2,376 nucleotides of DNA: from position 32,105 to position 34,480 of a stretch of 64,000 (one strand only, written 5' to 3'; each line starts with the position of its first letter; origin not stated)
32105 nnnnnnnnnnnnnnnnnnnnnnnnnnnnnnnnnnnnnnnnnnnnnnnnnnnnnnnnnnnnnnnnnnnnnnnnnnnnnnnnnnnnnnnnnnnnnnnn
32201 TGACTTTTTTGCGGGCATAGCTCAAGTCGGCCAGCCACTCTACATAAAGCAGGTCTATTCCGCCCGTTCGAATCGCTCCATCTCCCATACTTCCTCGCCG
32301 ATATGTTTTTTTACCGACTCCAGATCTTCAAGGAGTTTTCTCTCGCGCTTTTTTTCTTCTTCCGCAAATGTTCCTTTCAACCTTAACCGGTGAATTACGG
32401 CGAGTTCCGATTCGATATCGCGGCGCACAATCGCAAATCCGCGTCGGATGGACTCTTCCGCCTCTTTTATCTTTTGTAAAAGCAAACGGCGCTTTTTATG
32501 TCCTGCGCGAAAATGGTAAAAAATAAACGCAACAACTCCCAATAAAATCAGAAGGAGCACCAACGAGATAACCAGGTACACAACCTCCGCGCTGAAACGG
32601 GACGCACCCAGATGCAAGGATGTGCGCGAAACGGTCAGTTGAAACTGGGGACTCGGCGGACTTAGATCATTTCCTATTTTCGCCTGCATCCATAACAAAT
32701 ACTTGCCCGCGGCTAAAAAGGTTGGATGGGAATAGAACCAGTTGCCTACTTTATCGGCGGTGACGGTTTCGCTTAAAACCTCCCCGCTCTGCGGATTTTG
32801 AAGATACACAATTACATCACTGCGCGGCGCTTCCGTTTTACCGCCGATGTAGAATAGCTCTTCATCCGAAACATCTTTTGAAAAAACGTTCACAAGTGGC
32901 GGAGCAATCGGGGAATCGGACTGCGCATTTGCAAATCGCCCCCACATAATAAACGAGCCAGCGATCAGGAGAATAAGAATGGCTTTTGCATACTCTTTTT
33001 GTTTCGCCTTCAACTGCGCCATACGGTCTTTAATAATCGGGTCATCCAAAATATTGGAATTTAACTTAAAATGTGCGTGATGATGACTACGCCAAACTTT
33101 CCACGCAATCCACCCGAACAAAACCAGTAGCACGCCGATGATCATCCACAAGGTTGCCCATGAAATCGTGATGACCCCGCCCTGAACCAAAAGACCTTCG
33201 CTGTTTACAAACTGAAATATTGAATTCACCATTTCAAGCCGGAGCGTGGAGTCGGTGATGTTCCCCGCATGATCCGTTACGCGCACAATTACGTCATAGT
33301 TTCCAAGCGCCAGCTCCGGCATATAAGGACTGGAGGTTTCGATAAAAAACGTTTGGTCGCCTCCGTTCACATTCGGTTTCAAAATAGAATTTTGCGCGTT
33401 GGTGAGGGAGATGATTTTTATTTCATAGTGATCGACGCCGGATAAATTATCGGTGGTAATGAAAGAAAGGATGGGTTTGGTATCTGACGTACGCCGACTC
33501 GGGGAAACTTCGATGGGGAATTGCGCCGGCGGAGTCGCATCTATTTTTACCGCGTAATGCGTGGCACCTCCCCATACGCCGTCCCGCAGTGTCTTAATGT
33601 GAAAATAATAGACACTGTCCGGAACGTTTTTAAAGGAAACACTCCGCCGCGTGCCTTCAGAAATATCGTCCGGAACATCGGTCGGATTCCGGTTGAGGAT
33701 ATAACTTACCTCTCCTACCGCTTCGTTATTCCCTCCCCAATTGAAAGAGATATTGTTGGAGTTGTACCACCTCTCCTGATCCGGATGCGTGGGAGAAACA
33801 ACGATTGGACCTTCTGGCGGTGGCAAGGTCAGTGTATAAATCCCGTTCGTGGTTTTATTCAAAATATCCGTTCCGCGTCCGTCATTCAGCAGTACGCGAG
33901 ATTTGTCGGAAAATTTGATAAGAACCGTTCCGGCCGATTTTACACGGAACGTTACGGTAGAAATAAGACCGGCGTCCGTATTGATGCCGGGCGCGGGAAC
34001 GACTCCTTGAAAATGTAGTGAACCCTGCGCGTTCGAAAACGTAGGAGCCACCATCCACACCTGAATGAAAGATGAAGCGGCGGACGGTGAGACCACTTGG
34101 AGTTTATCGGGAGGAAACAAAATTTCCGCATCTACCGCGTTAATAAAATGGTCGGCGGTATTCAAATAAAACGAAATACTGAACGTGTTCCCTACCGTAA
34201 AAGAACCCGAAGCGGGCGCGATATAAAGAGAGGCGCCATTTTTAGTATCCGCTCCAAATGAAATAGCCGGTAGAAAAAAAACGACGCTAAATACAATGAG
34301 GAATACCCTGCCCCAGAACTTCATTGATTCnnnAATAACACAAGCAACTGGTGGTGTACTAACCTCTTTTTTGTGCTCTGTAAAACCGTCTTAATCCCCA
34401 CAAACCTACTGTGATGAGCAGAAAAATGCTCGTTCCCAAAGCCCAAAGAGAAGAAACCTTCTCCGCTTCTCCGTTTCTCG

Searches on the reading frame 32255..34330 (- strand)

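Call 37: search_protein_families(library=pfam, max_evalue=0.001, proteins=[window:32255-34330:-])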
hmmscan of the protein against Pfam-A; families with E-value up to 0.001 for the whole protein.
window:32255-34330:- (691 aa): 2 families
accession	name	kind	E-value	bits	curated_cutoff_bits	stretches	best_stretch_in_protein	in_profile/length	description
PF19077.6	Big_13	-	8.5e-07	29.8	27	0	337-364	69-97/102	Bacterial Ig-like domain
PF12245.14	Big_3_2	-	0.00044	20.9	23.3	0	294-361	42-113/122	Bacterial Ig-like domain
